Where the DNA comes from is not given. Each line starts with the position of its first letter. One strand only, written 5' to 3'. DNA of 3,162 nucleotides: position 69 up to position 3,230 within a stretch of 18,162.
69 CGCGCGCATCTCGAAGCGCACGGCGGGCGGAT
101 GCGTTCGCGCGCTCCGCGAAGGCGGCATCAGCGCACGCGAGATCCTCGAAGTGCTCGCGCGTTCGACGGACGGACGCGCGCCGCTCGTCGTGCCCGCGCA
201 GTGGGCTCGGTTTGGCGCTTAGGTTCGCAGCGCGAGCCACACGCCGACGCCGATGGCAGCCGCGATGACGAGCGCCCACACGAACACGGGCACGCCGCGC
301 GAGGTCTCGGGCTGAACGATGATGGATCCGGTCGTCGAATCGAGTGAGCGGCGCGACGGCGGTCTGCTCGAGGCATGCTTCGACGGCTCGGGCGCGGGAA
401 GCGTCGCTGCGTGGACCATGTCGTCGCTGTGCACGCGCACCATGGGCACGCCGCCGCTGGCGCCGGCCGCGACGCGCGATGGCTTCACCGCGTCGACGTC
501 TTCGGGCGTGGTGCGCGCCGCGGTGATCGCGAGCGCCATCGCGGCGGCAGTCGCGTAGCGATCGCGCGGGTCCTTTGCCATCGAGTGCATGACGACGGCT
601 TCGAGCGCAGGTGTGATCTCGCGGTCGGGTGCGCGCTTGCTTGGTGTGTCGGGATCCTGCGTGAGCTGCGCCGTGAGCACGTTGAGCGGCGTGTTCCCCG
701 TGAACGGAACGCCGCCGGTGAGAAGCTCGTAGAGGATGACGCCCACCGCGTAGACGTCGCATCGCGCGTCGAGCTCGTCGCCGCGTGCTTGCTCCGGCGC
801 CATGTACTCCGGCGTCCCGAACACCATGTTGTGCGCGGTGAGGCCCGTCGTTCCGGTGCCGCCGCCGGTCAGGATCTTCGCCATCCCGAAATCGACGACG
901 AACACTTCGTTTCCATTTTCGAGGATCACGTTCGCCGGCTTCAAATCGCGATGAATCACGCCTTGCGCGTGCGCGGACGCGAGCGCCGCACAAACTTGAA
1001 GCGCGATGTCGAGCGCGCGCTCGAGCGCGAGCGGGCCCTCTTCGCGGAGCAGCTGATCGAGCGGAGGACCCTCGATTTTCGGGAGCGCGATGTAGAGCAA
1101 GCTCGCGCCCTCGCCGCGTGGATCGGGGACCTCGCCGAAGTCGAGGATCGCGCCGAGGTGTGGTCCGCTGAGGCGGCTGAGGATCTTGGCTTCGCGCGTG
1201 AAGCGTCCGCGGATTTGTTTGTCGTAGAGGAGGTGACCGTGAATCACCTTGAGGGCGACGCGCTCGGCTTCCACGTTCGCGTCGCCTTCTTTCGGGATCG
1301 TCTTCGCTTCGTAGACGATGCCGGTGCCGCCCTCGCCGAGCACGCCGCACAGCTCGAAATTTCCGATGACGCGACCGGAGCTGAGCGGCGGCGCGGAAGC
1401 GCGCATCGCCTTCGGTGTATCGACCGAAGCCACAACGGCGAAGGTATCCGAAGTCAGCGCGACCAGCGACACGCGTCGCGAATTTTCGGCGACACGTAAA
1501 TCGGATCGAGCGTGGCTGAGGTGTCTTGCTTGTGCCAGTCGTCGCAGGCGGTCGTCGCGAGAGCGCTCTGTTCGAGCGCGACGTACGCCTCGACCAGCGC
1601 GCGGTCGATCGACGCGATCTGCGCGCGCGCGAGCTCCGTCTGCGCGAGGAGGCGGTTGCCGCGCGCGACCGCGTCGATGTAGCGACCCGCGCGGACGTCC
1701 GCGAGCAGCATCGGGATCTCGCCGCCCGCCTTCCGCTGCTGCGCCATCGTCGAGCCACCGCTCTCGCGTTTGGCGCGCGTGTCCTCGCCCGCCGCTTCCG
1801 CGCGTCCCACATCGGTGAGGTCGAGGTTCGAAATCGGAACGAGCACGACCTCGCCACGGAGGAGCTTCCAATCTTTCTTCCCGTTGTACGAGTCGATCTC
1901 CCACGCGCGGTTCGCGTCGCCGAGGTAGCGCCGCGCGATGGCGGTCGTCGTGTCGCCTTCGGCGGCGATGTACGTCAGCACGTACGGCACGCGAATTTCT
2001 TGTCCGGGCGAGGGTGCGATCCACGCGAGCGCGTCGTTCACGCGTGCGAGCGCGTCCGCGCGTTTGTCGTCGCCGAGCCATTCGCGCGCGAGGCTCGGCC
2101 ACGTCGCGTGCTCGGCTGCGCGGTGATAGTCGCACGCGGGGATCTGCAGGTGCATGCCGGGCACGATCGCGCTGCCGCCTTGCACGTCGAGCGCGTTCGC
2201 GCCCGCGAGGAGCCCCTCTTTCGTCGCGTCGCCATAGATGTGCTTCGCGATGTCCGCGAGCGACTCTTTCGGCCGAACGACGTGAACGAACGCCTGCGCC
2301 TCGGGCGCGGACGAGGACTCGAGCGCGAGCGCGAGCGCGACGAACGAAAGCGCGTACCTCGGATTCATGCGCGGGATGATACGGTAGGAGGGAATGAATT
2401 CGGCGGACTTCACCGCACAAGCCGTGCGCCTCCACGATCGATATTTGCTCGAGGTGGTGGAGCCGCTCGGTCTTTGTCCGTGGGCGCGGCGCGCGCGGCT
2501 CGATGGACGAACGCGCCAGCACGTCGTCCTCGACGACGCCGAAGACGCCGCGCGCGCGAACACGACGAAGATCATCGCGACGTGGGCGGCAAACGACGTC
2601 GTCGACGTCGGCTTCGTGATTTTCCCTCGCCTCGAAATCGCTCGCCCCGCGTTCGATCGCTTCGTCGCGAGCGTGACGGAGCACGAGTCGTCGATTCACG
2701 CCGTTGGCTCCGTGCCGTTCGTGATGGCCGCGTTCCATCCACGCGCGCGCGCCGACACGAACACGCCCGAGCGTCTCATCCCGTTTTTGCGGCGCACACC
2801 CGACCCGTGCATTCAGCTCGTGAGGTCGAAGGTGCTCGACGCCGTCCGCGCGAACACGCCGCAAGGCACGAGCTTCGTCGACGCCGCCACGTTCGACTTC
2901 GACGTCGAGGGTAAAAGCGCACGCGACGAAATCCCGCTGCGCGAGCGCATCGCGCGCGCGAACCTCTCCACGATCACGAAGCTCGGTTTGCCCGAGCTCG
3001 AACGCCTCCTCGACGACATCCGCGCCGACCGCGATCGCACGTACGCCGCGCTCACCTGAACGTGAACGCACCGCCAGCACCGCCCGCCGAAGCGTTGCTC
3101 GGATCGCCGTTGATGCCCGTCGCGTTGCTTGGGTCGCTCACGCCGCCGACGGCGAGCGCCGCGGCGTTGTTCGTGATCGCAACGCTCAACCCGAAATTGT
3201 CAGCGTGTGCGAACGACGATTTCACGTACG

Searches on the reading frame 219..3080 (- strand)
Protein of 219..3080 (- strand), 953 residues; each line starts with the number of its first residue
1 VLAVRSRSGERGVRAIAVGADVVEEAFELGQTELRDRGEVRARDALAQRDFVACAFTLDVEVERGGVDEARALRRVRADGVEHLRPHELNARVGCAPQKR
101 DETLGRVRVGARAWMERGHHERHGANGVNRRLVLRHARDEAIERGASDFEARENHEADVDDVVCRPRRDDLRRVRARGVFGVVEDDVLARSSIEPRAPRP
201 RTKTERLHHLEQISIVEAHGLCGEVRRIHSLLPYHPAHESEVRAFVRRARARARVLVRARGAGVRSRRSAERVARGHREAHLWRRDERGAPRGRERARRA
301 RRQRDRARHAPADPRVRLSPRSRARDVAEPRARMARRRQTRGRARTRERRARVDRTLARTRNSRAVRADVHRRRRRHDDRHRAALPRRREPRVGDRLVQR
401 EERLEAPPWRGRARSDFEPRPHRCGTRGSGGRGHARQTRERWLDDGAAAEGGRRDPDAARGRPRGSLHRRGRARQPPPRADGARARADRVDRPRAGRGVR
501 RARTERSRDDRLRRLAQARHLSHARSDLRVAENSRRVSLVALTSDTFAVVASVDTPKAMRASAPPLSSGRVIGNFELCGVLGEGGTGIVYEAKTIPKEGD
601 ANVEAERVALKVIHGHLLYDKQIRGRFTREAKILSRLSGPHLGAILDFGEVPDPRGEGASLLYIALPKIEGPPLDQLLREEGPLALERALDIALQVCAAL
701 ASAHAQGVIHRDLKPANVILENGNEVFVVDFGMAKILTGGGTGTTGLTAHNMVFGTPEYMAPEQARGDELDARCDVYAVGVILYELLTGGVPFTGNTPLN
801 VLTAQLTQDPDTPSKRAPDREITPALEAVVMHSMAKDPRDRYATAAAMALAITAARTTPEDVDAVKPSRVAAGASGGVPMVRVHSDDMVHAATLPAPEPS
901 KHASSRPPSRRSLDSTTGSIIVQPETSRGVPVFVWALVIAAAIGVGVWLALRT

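Call 39: search_protein_families(library=pfam, proteins=[window:219-3080:-], max_evalue=0.0001)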
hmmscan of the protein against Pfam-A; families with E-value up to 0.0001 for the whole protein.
window:219-3080:- (953 aa): 2 families
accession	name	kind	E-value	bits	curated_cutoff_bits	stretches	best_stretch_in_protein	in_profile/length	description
PF00069.31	Pkinase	-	1.3e-38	133.4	31.7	1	578-848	4-258/263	Protein kinase domain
PF07714.23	PK_Tyr_Ser-Thr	-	3.9e-27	95.6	23.1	1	579-842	5-249/258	Protein tyrosine and serine/threonine kinase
